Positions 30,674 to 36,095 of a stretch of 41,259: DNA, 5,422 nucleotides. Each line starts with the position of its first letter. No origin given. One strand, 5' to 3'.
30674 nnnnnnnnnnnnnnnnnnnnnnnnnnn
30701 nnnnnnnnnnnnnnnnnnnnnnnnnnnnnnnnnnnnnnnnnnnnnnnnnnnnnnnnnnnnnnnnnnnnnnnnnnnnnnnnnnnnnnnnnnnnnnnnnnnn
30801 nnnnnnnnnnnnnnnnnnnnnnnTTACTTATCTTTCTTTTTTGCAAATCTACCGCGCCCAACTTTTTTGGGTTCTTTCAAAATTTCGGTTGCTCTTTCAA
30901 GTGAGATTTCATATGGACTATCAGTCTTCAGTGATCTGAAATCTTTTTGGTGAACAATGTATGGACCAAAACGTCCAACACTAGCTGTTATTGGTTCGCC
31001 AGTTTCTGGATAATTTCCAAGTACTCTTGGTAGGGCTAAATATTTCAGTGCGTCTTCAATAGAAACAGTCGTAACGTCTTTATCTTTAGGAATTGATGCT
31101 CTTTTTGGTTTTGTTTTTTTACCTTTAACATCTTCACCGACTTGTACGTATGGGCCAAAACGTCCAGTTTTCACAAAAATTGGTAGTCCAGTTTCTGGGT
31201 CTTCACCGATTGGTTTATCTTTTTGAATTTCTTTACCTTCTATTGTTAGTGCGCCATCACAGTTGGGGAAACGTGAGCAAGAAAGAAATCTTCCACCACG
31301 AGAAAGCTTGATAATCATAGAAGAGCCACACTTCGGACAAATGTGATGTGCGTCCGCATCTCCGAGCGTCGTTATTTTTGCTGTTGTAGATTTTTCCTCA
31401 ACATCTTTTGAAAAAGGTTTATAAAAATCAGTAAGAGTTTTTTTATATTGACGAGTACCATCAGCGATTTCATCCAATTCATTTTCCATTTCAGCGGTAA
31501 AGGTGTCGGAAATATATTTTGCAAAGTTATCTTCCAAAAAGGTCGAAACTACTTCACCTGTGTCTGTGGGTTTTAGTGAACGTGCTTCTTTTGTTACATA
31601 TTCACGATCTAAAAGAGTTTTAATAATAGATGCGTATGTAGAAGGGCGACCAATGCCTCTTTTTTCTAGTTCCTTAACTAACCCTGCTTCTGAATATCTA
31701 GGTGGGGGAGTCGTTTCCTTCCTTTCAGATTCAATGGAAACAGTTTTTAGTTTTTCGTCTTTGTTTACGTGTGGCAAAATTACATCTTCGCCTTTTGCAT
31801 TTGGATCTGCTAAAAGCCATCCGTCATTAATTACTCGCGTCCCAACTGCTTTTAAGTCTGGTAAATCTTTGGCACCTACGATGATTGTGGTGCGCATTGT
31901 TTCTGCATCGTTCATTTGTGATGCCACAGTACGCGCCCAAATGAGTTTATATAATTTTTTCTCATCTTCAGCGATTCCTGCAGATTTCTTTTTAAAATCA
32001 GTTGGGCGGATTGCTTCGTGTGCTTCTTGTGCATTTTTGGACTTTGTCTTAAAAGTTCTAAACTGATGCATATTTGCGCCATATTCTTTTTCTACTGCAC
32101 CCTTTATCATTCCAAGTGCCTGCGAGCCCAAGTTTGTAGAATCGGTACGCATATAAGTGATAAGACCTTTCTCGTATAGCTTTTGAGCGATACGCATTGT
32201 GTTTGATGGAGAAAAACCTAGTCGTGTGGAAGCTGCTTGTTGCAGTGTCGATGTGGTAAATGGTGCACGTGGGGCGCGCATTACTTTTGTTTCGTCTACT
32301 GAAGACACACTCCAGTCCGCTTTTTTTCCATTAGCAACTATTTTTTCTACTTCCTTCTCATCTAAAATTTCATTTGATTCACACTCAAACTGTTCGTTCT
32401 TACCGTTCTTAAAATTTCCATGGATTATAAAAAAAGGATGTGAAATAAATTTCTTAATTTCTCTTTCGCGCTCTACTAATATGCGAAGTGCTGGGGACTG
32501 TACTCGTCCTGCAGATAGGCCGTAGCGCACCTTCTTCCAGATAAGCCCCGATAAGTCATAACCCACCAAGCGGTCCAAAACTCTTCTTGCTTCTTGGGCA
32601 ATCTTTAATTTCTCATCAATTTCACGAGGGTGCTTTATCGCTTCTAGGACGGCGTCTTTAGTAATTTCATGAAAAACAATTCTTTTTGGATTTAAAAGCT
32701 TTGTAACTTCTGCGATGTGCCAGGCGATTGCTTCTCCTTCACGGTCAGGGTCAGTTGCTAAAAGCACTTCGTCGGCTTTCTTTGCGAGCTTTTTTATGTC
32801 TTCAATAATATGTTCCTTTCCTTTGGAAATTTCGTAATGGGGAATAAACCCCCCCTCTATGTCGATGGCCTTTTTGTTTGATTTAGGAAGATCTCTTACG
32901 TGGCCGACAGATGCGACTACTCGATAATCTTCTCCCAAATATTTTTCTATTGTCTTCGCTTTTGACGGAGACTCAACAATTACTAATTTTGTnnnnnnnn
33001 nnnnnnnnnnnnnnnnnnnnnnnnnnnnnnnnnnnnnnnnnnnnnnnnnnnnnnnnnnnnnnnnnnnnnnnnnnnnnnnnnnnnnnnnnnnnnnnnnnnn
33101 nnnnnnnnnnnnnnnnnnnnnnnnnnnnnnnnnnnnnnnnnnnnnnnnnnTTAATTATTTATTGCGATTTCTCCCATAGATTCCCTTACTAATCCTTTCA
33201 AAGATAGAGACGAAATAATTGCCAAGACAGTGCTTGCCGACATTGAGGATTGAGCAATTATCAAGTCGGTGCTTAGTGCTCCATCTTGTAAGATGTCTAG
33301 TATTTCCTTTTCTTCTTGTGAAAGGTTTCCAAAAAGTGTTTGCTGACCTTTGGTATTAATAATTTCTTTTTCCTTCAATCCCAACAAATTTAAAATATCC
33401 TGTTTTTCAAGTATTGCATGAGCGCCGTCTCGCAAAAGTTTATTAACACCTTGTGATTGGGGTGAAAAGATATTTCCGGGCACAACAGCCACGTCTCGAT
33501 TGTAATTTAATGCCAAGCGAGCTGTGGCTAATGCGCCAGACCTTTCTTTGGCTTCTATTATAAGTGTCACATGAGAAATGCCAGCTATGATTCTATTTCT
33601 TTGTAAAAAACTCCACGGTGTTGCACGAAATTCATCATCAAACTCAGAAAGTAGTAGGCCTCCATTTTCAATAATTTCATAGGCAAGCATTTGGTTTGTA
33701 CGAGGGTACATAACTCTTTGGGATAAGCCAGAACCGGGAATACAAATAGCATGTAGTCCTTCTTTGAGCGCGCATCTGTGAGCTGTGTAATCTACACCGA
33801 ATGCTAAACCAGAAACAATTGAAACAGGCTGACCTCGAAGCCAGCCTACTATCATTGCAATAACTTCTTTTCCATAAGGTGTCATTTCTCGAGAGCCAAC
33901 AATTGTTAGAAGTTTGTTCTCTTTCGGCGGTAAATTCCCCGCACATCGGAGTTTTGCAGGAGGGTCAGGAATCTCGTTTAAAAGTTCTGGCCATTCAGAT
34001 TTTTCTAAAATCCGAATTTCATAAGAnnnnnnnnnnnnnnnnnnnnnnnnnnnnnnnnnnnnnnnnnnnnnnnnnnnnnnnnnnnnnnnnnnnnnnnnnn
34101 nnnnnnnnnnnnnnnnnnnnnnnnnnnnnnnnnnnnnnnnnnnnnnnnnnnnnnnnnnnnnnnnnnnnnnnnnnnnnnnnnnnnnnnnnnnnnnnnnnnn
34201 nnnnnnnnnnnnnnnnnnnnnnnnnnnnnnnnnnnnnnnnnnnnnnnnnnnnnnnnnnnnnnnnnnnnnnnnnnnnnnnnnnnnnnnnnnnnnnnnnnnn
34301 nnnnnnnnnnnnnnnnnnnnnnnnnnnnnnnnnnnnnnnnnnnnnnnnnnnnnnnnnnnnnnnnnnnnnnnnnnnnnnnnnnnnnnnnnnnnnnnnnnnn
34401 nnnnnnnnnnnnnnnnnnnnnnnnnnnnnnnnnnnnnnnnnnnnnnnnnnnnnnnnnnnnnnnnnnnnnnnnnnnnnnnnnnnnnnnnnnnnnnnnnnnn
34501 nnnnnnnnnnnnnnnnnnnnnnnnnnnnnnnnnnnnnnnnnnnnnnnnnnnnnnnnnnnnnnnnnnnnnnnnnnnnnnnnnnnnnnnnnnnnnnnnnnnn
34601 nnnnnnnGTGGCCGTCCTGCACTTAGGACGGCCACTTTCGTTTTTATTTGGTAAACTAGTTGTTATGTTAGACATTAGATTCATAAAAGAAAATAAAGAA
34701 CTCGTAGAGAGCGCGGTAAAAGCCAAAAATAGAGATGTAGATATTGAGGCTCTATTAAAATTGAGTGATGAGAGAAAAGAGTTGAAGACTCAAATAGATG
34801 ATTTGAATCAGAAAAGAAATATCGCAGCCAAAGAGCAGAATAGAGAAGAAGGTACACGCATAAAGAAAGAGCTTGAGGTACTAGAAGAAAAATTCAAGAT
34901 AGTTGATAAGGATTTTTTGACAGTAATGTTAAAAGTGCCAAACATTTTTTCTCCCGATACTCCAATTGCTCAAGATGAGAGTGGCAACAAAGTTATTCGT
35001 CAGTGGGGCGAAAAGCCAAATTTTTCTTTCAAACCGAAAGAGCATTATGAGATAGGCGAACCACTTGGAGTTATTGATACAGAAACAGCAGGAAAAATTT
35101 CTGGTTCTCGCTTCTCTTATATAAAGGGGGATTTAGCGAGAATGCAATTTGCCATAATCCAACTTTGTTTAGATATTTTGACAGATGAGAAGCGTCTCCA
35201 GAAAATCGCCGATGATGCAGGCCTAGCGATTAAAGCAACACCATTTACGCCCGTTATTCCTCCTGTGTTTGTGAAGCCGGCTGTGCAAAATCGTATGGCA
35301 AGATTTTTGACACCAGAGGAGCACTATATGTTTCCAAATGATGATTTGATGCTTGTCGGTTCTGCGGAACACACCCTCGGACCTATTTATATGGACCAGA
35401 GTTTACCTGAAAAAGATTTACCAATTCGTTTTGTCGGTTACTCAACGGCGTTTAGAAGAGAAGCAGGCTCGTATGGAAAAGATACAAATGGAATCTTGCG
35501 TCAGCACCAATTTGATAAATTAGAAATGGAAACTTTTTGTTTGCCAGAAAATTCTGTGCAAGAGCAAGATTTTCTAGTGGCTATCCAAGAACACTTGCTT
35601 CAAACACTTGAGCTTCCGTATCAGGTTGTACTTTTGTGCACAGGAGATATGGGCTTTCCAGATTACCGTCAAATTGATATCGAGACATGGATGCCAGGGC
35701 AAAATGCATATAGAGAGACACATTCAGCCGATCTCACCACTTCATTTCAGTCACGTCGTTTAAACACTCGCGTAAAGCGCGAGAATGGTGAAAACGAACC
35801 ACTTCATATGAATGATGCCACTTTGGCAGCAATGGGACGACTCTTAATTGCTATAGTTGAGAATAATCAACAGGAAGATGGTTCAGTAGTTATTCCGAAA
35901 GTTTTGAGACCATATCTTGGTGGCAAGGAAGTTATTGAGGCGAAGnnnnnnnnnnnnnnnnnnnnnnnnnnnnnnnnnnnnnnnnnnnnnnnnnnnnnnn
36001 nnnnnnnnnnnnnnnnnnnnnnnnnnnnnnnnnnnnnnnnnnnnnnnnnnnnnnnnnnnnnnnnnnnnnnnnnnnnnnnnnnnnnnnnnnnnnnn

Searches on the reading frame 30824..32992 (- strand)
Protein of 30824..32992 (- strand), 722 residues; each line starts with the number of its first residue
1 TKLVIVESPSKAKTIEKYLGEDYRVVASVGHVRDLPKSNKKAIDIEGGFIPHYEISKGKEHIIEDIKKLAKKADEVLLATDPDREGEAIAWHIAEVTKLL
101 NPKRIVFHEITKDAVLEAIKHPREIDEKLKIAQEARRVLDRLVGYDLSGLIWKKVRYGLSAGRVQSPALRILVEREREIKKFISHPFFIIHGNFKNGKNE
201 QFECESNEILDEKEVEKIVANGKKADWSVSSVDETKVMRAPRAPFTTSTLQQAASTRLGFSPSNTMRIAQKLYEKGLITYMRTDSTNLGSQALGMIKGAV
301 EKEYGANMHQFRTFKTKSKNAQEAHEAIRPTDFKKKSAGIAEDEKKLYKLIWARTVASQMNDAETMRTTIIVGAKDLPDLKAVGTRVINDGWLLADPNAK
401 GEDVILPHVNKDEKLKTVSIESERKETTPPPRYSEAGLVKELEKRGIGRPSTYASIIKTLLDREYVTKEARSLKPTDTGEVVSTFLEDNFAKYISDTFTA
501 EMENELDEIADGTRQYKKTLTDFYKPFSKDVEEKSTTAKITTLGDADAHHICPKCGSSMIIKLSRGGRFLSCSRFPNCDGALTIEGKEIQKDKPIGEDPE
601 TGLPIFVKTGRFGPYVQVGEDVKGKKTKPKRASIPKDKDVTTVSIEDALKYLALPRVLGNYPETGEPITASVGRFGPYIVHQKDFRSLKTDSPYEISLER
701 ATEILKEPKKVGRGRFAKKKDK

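Call 91: search_protein_families(library=pfam, proteins=[window:30824-32992:-], max_evalue=0.0001)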
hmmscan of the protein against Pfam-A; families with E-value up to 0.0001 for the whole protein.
window:30824-32992:- (722 aa): 4 families
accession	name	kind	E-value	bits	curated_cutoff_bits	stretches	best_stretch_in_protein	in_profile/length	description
PF01131.25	Topoisom_bac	-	2e-123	412.9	35.1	1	125-520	2-410/411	DNA topoisomerase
PF13368.11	Toprim_C_rpt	-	2.7e-35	120.5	22.3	2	662-713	2-54/57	Topoisomerase C-terminal repeat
PF01751.28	Toprim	-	4.5e-27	94.5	23.1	1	2-110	1-96/96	Toprim domain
PF01396.24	Zn_ribbon_Top1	-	1.3e-12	47.8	32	1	551-582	3-34/39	Topoisomerase DNA binding C4 zinc finger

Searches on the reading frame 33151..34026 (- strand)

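Call 91: search_protein_families(library=pfam, proteins=[window:33151-34026:-], max_evalue=0.0001)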
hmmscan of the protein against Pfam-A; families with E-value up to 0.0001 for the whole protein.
window:33151-34026:- (291 aa): 2 families
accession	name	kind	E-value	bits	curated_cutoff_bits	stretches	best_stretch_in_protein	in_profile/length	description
PF02481.21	DNA_processg_A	-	1e-64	218.1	29.6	1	4-206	9-211/212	DNA recombination-mediator protein A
PF17782.7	DprA_WH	-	3.1e-08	34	22.9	1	235-282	10-57/61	DprA winged helix domain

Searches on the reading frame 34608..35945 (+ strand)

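Call 91: search_protein_families(library=pfam, proteins=[window:34608-35945:+], max_evalue=0.0001)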
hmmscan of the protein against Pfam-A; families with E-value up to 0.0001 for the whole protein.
window:34608-35945:+ (446 aa): 2 families
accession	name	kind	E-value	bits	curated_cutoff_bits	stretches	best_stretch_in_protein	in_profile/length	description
PF00587.30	tRNA-synt_2b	-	1.4e-33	116.9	29.3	1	245-420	9-179/179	tRNA synthetase class II core domain (G, H, P, S and T)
PF02403.27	Seryl_tRNA_N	-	1.2e-12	48.5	28.2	1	20-113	1-107/108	Seryl-tRNA synthetase N-terminal domain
